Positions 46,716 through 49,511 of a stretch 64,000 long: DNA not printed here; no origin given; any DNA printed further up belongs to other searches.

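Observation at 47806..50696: Copies 1 and 2 keep hydrolase motifs but have lost the synthetase catalytic motifs (possible hydrolase-only or sensor long RSHs)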

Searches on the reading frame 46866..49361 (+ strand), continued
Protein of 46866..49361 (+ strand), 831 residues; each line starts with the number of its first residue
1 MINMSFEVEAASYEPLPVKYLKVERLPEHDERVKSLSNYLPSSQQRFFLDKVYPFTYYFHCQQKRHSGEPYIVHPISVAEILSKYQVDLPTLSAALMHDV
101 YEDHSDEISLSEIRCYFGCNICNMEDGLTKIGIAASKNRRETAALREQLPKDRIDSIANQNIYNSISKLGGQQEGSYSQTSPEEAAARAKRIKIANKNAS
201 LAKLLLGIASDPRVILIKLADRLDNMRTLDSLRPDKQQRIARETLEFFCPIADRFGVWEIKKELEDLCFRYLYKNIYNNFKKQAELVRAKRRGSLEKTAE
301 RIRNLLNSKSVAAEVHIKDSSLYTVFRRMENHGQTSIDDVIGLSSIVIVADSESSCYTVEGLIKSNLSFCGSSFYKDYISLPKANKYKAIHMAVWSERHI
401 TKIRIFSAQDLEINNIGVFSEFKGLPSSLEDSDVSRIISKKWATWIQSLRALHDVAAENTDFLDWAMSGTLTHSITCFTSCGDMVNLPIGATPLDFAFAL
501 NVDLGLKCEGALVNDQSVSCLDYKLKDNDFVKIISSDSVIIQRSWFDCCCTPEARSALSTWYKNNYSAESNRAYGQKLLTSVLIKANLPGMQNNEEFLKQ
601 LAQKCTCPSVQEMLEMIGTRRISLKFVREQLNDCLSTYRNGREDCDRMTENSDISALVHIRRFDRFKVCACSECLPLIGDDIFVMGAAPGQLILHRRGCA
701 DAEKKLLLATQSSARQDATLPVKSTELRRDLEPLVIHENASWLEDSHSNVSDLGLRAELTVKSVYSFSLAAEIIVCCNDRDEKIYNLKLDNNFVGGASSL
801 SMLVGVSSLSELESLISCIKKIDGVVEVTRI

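Call 80: predict_structure(alignment_id=A7)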
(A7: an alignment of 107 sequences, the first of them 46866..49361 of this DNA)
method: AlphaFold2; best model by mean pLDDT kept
length: 831 residues; sequences in the alignment: 107
mean_pLDDT: 87.0   pTM: 0.67
mean pLDDT of the five models: 87.0, 86.5, 85.9, 85.6, 84.4
residues with pLDDT >= 90: 537; 70-90: 173; 50-70: 81; < 50: 40
segments of 3 or more residues with pLDDT < 50: 156-161, 171-179, 469-473, 642-650, 727-731
pLDDT, mean of each block of 10 residues (from residue 1): 79 96 97 97 97 98 96 98 96 98 97 97 94 79 73 52 56 43 65 53 75 95 97 92 88 92 97 93 97 98 98 98 93 89 97 98 97 94 91 95 98 94 81 83 75 66 59 70 85 97 97 96 91 97 93 92 97 94 81 93 96 97 91 82 43 83 86 93 85 93 89 67 49 74 71 86 91 96 94 89 95 97 96 91
secondary structure, 60 per line:
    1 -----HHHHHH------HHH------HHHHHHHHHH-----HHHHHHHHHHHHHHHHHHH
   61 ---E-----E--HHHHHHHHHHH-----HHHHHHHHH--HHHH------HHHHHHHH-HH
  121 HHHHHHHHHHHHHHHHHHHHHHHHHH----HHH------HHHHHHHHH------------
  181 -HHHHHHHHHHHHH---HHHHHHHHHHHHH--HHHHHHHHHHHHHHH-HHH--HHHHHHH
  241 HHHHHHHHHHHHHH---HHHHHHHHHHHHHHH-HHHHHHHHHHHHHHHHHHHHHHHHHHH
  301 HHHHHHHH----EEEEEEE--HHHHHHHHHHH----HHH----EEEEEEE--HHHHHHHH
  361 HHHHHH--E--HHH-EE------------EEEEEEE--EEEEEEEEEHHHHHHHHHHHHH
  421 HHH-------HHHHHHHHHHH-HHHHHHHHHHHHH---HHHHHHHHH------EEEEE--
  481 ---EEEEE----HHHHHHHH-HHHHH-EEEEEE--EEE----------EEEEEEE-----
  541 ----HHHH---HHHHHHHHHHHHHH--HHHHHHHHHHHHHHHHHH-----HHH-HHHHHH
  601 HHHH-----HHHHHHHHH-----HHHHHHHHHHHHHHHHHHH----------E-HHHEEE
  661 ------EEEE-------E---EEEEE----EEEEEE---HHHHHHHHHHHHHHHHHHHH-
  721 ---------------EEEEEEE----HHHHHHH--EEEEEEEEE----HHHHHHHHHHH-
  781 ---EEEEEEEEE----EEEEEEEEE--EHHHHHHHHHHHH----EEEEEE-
elements in order (helices of 4 or more, strands of 3 or more residues): H6-11 H27-36 H42-60 H73-83 H89-97 H100-103 H110-117 H119-146 H160-168 H182-194 H198-210 H213-227 H234-254 H258-272 H274-308 E313-319 H322-332 E344-350 H353-366 E390-396 E399-407 H408-423 H431-441 H443-455 H459-467 E474-478 E484-488 H493-500 H502-506 E508-513 E516-518 E529-535 H545-548 H552-565 H568-585 H595-604 H610-618 H624-642 E658-660 E667-670 E682-686 E691-696 H700-719 E736-742 H747-753 E756-764 H769-779 E784-792 E797-805 H809-820 E825-830
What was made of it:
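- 46866..49361 (+): Copy 1: long RSH, hydrolase-type (H-type), with a degenerate pseudo-synthetase domain (831 aa). AF2 pLDDT 87 (call 80).
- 47262..47459 (+): Copy 1 insertion in the HD alpha6-alpha7 'H-loop' (segment of 88 aa against 31-43 in canonical enzymes). Low AF2 confidence (call 80).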

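Call 82: fold_search(model_id=the predicted structure, library=pdb)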
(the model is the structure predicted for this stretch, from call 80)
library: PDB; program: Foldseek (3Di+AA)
matches with E <= 10: 1195; with E <= 0.001: 32
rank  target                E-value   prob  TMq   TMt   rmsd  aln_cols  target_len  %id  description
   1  7qpr_A                3.0e-31  1.00  0.36  0.43  31.0       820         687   21  Structure of full length SpoT (released 2023-01-18)
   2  7qpr_D                3.9e-31  1.00  0.36  0.43  31.1       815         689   21  Structure of full length SpoT (released 2023-01-18)
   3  7qpr_C                4.1e-31  1.00  0.36  0.44  31.5       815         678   21  Structure of full length SpoT (released 2023-01-18)
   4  7qpr_B                1.1e-30  1.00  0.36  0.42  31.3       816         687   21  Structure of full length SpoT (released 2023-01-18)
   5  5iqr_8                1.4e-29  1.00  0.36  0.49  23.2       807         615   18  Structure of RelA bound to the 70S ribosome (released 2016-05-04)
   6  6yxa                  3.4e-28  1.00  0.40  0.61  22.2       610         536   25  Structure of the bifunctional Rel enzyme from B. subtilis (released 2020-09-23)
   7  5kpv_33               7.5e-28  1.00  0.36  0.44  23.3       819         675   19  Structure of RelA bound to ribosome in presence of A/R tRNA (Structure II) (released 2016-09-28)
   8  7oiw_A                9.2e-21  1.00  0.37  0.91   5.6       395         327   28  Structure of S. aureus Rel catalytic domains in complex with pppGpp (released 2022-06-01)
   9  7oiw_B                2.9e-20  1.00  0.37  0.91   3.6       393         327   28  Structure of S. aureus Rel catalytic domains in complex with pppGpp (released 2022-06-01)
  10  8acu_A                1.3e-19  1.00  0.36  0.84   8.0       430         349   27  Structure of Bacillus subtilis Rel in complex with DarB (released 2023-07-19)
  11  24io_B                4.2e-19  1.00  0.35  0.90   8.1       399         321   28  Crystal structure of the RelSeq N-terminal domain from Streptococcus equisimilis in complex with pppGpp (released 2026-03-18)
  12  24io_A                7.4e-19  1.00  0.36  0.86   6.8       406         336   28  Crystal structure of the RelSeq N-terminal domain from Streptococcus equisimilis in complex with pppGpp (released 2026-03-18)
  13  1vj7_A                5.1e-18  1.00  0.35  0.85   7.8       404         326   28  Crystal structure of the bifunctional catalytic fragment of RelSeq, the RelA/SpoT homolog from Streptococcus equisimil (released 2004-05-04)
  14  1vj7_B                5.5e-18  1.00  0.34  0.89   7.0       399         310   28  Crystal structure of the bifunctional catalytic fragment of RelSeq, the RelA/SpoT homolog from Streptococcus equisimil (released 2004-05-04)
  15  7ohg                  1.8e-17  1.00  0.31  0.67   8.5       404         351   27  Structure of Thermus thermophilus Rel bound to the non-hydrolasable alarmone analogue (released 2022-06-01)
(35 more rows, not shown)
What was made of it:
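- Closest known: Moraxellaceae SpoT[Hs]. Same: Copy 1's best full-length structural hit is 7qpr (call 82).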
